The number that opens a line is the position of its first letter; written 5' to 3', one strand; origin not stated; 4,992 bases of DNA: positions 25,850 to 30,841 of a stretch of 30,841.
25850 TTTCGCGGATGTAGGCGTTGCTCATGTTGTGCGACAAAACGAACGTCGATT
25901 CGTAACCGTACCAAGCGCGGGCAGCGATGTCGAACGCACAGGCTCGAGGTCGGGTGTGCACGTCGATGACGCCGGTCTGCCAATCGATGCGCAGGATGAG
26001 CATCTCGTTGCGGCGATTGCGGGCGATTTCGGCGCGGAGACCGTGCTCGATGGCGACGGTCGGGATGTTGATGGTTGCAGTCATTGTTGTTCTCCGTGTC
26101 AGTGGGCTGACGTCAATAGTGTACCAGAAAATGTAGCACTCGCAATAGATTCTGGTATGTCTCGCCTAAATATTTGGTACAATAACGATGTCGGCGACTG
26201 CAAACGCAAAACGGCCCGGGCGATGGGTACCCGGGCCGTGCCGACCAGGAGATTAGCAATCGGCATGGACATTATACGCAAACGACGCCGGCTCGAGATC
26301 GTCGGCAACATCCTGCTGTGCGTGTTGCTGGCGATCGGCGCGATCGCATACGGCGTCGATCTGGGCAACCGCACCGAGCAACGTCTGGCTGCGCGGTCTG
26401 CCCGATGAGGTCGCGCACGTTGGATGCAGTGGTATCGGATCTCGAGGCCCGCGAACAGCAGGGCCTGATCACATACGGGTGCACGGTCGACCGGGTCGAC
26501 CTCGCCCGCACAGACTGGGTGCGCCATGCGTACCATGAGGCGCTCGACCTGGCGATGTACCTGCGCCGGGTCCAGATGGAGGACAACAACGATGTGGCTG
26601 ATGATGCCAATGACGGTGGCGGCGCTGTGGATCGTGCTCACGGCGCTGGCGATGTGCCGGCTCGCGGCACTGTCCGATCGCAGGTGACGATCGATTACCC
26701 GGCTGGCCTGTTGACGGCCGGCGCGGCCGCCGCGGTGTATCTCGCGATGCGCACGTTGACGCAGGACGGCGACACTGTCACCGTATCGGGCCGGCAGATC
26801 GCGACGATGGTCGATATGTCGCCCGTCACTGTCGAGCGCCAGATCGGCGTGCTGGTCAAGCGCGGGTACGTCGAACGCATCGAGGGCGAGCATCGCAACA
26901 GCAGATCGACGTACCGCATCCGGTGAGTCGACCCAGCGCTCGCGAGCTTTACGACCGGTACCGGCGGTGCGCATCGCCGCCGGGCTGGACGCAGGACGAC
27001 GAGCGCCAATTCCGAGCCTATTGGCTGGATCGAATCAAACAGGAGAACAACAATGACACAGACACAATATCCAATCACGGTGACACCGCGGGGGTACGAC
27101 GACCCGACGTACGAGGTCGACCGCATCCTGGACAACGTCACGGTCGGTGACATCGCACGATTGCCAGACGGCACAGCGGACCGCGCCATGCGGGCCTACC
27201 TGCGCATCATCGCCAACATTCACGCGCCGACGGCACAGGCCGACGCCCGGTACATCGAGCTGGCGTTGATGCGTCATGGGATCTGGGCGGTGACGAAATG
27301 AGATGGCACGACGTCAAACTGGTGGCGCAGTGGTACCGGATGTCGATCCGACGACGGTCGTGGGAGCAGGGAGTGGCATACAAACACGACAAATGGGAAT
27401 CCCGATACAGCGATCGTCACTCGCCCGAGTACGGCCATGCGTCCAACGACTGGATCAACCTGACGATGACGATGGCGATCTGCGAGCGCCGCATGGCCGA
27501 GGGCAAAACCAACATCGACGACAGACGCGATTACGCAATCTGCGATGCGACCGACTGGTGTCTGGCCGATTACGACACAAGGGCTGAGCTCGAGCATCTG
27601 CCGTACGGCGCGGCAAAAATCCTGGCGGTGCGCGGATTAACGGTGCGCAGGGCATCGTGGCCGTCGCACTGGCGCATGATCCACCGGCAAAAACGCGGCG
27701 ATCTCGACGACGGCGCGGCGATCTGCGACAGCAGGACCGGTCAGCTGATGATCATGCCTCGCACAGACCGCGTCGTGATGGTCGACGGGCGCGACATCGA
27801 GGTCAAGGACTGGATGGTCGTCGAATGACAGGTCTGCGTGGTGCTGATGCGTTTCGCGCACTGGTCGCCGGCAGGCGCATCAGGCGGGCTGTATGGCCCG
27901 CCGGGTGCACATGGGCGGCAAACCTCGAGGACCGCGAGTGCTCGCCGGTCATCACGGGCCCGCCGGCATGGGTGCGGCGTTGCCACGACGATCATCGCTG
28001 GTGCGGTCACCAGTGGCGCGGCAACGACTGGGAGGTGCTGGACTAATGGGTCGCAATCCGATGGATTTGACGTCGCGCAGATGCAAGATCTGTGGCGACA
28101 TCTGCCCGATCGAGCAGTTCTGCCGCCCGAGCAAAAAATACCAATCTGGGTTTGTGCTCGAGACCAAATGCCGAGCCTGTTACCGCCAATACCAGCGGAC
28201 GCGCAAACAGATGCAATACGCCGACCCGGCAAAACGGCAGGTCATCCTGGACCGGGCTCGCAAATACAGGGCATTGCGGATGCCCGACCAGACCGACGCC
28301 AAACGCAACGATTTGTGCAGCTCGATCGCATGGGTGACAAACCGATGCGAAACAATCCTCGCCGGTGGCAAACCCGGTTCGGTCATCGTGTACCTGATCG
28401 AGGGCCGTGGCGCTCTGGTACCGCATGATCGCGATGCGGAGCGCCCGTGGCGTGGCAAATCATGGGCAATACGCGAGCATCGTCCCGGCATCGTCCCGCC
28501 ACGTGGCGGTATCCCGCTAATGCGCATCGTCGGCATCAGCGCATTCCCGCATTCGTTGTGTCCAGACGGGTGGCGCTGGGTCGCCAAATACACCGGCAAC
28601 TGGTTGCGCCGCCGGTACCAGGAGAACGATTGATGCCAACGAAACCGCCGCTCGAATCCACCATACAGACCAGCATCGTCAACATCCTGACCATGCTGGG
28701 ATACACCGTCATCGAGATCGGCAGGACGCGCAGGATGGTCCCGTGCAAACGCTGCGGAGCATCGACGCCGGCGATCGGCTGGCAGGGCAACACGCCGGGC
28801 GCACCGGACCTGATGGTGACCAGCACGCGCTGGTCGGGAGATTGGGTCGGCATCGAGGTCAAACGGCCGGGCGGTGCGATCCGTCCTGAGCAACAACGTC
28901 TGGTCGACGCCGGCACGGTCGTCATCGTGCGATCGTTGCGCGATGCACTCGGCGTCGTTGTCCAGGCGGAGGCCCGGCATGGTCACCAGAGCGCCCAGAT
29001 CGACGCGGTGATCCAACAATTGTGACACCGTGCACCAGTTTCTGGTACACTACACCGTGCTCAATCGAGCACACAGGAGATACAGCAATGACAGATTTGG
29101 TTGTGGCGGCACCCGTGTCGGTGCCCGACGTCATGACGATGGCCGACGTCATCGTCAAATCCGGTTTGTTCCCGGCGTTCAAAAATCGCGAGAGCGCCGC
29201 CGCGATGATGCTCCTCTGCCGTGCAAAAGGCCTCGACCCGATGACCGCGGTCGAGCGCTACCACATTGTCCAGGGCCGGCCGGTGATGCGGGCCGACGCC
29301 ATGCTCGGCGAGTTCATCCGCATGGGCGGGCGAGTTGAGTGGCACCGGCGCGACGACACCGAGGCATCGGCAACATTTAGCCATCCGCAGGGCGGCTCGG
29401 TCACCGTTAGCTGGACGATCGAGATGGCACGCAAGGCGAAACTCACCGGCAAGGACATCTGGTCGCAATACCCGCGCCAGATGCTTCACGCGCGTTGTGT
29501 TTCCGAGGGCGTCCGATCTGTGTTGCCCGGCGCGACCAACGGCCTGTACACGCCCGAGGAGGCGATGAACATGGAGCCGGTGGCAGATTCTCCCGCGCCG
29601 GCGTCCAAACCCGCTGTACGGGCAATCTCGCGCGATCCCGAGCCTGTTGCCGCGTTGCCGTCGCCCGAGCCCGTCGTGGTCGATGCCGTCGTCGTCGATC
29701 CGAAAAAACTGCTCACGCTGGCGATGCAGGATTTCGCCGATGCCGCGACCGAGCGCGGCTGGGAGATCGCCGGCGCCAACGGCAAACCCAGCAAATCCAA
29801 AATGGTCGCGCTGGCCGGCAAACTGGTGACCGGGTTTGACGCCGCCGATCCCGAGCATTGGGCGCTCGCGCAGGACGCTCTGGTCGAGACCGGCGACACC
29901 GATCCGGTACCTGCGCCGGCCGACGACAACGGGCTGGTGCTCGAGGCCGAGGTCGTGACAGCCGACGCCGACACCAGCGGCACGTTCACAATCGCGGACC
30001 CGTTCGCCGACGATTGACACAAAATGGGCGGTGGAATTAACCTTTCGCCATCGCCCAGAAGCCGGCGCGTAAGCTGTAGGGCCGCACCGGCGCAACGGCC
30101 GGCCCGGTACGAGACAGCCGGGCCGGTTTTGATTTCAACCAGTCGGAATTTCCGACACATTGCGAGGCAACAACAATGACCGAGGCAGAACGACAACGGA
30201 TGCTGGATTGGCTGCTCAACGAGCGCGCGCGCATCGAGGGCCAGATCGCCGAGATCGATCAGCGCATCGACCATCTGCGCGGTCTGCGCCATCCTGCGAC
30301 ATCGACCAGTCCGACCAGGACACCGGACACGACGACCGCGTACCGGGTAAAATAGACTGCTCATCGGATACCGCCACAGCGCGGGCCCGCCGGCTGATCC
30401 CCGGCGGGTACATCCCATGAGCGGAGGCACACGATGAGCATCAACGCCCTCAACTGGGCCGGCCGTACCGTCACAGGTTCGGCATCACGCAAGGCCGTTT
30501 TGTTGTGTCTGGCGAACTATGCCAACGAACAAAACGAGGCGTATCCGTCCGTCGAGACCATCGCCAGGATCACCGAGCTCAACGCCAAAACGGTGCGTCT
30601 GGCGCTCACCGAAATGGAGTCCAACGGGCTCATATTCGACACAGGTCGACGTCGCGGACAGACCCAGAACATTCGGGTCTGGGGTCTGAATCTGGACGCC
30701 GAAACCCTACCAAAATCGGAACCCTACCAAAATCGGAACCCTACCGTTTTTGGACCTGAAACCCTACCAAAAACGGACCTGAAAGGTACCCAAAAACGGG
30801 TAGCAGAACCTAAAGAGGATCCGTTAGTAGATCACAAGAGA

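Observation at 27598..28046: Two adjacent DUF2829-like (Tad2-family-like) domains in the early accessory region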

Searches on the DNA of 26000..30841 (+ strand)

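Call 7: search_dna_similar(query=window:26000-30841:+, collection=phages, mode=near, max_rows=15)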
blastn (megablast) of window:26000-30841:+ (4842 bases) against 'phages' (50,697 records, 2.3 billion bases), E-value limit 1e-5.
No match.

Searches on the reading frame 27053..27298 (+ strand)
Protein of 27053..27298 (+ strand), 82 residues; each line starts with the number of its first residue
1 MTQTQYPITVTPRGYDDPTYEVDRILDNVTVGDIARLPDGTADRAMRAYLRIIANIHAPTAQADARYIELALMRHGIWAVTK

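Call 5: search_protein_families(library=pfam, proteins=[window:27053-27298:+], max_evalue=1)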
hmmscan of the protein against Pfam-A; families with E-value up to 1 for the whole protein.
window:27053-27298:+ (82 aa): 0 families

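Call 6: search_protein_families(library=phrogs, proteins=[window:27053-27298:+], max_evalue=1)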
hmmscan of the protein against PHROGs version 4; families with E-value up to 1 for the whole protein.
window:27053-27298:+ (82 aa): 1 family
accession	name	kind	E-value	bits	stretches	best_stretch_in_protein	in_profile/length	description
phrog_24720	-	unknown function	0.19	13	1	17-73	8-63/95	-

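Call 92: search_protein_families(library=ncbifam, proteins=[window:27053-27298:+], max_evalue=10)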
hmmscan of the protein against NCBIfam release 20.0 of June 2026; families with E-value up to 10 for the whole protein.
window:27053-27298:+ (82 aa): 0 families

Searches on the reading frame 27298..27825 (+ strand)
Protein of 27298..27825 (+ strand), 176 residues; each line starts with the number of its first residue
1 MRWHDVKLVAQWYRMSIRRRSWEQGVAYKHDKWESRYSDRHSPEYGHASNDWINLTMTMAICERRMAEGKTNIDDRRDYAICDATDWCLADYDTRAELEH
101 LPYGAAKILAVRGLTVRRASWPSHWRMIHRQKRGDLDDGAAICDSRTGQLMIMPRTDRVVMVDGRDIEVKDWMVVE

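Call 5: search_protein_families(library=pfam, proteins=[window:27298-27825:+], max_evalue=1)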
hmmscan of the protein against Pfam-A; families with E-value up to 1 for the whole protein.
window:27298-27825:+ (176 aa): 0 families

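Call 6: search_protein_families(library=phrogs, proteins=[window:27298-27825:+], max_evalue=1)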
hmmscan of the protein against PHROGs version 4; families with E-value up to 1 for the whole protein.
window:27298-27825:+ (176 aa): 0 families

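Call 8: find_homologous_proteins(query=window:27298-27825:+, max_evalue=0.01)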
Query window:27298-27825:+ (176 aa): 1 proteins with E <= 0.01 among 31 candidates.
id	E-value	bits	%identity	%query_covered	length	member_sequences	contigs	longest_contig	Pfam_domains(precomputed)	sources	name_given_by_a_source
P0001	1.2e-110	385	94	100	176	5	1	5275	-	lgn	-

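Call 10: search_solved_structures(query=window:27298-27825:+, max_evalue=10, show_alignments=3)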
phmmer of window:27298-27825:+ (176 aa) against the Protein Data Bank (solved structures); distinct sequences matched with E-value up to 10: 3.
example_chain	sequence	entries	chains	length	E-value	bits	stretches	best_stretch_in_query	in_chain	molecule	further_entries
7xki_A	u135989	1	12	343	0.26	14.1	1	68-157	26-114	Gap junction delta-2 protein,Soluble cytochrome b562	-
7xkt_A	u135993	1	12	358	0.28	14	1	68-157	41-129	Gap junction delta-2 protein,Soluble cytochrome b562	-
9ip5_A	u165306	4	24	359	0.28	14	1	68-157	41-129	Gap junction delta-2 protein,Soluble cytochrome b562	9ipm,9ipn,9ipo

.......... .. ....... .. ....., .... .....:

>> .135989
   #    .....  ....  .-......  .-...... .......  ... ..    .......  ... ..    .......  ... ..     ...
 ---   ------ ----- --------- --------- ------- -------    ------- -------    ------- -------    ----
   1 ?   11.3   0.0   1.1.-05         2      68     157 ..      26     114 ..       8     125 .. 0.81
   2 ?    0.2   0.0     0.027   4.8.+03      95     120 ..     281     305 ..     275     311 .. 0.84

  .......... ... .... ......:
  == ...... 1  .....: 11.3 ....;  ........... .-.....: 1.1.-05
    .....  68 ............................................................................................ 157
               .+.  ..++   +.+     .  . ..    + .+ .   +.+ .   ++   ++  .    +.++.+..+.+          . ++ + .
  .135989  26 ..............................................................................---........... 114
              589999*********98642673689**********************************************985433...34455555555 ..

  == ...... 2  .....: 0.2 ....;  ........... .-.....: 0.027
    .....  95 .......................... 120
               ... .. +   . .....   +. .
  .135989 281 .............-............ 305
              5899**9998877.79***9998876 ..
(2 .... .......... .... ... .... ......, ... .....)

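Call 32: search_protein_representatives(protein=window:27298-27825:+)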
Query: 176 residues. Proteins with E-value up to 0.001 (for the whole library): 3; up to 1e-10: 3; up to 1e-30: 1. The best 3 are listed.
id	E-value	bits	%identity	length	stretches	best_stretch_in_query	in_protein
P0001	4.0e-111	385.2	94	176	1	1-176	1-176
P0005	7.1e-28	113.8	64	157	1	75-159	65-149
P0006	4.7e-24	101.4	45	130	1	39-159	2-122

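Call 39: search_dna_similar(query=window:27298-27825:+, collection=phages, mode=protein, max_evalue=10, max_rows=25)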
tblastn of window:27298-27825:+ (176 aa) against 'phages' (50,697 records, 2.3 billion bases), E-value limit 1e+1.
No match.

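Call 56: find_related_loci(query=A2, collection=viral_contigs, flank=4000)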
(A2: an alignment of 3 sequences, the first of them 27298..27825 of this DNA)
Query A2 (176 aa) in viral_contigs; peptide patterns used: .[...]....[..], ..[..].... (x = any residue, [..] = any of these).
30 stretches matched a pattern, but none encodes a relative of the query by tblastn (E <= 1e-3).

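Call 58: search_protein_families(library=pfam, proteins=[P0006, P0005], max_evalue=10)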
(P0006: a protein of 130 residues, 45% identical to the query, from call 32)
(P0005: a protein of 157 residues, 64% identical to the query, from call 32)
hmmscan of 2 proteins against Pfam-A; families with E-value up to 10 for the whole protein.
P0006 (130 aa): 1 family
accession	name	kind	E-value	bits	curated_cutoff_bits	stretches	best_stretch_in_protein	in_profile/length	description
PF11195.14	Tad2-like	-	0.15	13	25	1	68-129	5-73/73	Thoeris anti-defense 2-like domain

P0005 (157 aa): 0 families

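Call 62: find_encoding_contigs(protein=P0006, flank=6000, max_places=3)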
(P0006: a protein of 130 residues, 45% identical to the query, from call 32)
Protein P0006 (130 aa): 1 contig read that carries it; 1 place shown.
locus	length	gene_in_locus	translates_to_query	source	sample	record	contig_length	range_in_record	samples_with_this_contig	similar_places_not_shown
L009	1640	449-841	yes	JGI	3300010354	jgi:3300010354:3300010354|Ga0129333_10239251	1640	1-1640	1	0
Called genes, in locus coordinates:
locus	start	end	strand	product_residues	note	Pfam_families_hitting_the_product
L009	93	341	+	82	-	-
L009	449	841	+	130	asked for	-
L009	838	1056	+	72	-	-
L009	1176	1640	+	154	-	?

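Call 67: predict_structure(alignment_id=A4)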
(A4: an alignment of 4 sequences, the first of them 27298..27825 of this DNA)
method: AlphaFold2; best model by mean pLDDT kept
length: 176 residues; sequences in the alignment: 4
mean_pLDDT: 39.9   pTM: 0.30
mean pLDDT of the five models: 39.9, 37.4, 34.2, 32.4, 31.5
residues with pLDDT >= 90: 0; 70-90: 0; 50-70: 36; < 50: 140
segments of 3 or more residues with pLDDT < 50: 1-62, 69-102, 129-141, 143-170
pLDDT, mean of each block of 10 residues (from residue 1): 24 41 34 31 35 45 50 33 26 30 52 55 52 36 45 43 39 52
secondary structure, 60 per line:
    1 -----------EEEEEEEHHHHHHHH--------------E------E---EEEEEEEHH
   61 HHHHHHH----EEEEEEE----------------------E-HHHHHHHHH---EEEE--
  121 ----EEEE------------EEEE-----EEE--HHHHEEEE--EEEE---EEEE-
elements in order: E12-18 H19-26 E52-58 H59-67 E72-78 H103-111 E115-118 E125-128 E141-144 E150-152 H155-158 E159-162 E165-168 E172-175

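Call 71: fold_search(model_id=the predicted structure, library=pdb)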
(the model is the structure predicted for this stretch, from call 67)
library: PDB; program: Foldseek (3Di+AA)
matches with E <= 10: 226; with E <= 0.001: 0
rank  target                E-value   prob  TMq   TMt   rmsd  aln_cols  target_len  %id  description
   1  8wje_D                1.6e-01  0.97  0.32  0.55   6.4       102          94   12  Structure of apo-SPO1 Tad2 (released 2024-09-25)
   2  5ejk_F                2.5e-01  0.51  0.17  0.12   7.8        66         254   17  Crystal structure of the Rous sarcoma virus intasome (released 2016-02-17)
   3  7jn3_B                4.6e-01  0.35  0.17  0.14   7.3        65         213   17  Cryo-EM structure of Rous sarcoma virus cleaved synaptic complex (CSC) with HIV-1 integrase strand transfer inhibitor  (released 2021-03-17)
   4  5ejk_D                5.2e-01  0.47  0.16  0.12   3.9        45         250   20  Crystal structure of the Rous sarcoma virus intasome (released 2016-02-17)
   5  5ejk_C                7.7e-01  0.30  0.16  0.12   7.6        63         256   17  Crystal structure of the Rous sarcoma virus intasome (released 2016-02-17)
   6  5ejk_G                8.2e-01  0.35  0.16  0.12   4.0        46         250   20  Crystal structure of the Rous sarcoma virus intasome (released 2016-02-17)
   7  1c0m_B                9.7e-01  0.23  0.16  0.14   7.6        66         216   17  CRYSTAL STRUCTURE OF RSV TWO-DOMAIN INTEGRASE (released 2000-03-01)
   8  4fw1_B                1.1e+00  0.21  0.16  0.14   7.6        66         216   17  Crystal structure of two-domain RSV INTEGRASE covalently linked with DNA (released 2013-05-15)
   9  5ejk_B                1.1e+00  0.21  0.16  0.12   7.5        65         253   17  Crystal structure of the Rous sarcoma virus intasome (released 2016-02-17)
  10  1cv8                  1.4e+00  0.33  0.24  0.25   8.6        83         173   11  STAPHOPAIN, CYSTEINE PROTEINASE FROM STAPHYLOCOCCUS AUREUS V8 (released 1998-10-14)
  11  7jn3_C                1.5e+00  0.23  0.16  0.14   4.0        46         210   20  Cryo-EM structure of Rous sarcoma virus cleaved synaptic complex (CSC) with HIV-1 integrase strand transfer inhibitor  (released 2021-03-17)
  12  5ejk_H                1.6e+00  0.25  0.16  0.11   3.9        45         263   20  Crystal structure of the Rous sarcoma virus intasome (released 2016-02-17)
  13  7hgw_C                1.9e+00  0.12  0.16  0.28   4.9        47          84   17  PanDDA analysis group deposition -- Crystal structure of HRP-2 PWWP domain in complex with Z1407673036 (released 2024-11-06)
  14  2auk_E                2.0e+00  0.08  0.14  0.14  10.3        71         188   13  Structure of E. coli RNA polymerase beta' G/G' insert (released 2005-10-04)
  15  6iy0_A                2.3e+00  0.11  0.16  0.33   9.6        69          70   12  Crystal structure of conserved hypothetical protein SAV0927 from Staphylococcus aureus subsp. aureus Mu50 (released 2019-12-18)
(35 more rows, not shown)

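Call 92: search_protein_families(library=ncbifam, proteins=[window:27298-27825:+, L009:338-838:+], max_evalue=10)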
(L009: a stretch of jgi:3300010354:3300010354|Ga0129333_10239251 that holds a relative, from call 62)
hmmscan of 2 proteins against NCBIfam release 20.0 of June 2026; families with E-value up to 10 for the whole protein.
window:27298-27825:+ (176 aa): 0 families

L009:338-838:+ (167 aa): 0 families

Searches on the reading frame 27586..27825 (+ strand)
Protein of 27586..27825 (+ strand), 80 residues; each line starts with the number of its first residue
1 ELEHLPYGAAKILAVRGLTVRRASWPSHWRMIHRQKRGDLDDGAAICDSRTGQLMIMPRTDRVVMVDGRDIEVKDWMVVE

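Call 31: search_protein_families(library=pfam, proteins=[window:27586-27825:+], max_evalue=10)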
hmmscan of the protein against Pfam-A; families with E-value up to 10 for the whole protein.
window:27586-27825:+ (80 aa): 0 families

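Call 36: search_solved_structures(query=A3, max_evalue=10, show_alignments=3)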
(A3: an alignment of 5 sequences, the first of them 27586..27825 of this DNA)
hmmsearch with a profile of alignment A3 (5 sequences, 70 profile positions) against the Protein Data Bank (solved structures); distinct sequences matched with E-value up to 10: 2.
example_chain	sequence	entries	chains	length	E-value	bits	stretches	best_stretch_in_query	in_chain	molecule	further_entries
8wjd_A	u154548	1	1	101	0.57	13.3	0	55-70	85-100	SptTad2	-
3kcq_A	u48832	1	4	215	0.91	12.7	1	8-49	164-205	Phosphoribosylglycinamide formyltransferase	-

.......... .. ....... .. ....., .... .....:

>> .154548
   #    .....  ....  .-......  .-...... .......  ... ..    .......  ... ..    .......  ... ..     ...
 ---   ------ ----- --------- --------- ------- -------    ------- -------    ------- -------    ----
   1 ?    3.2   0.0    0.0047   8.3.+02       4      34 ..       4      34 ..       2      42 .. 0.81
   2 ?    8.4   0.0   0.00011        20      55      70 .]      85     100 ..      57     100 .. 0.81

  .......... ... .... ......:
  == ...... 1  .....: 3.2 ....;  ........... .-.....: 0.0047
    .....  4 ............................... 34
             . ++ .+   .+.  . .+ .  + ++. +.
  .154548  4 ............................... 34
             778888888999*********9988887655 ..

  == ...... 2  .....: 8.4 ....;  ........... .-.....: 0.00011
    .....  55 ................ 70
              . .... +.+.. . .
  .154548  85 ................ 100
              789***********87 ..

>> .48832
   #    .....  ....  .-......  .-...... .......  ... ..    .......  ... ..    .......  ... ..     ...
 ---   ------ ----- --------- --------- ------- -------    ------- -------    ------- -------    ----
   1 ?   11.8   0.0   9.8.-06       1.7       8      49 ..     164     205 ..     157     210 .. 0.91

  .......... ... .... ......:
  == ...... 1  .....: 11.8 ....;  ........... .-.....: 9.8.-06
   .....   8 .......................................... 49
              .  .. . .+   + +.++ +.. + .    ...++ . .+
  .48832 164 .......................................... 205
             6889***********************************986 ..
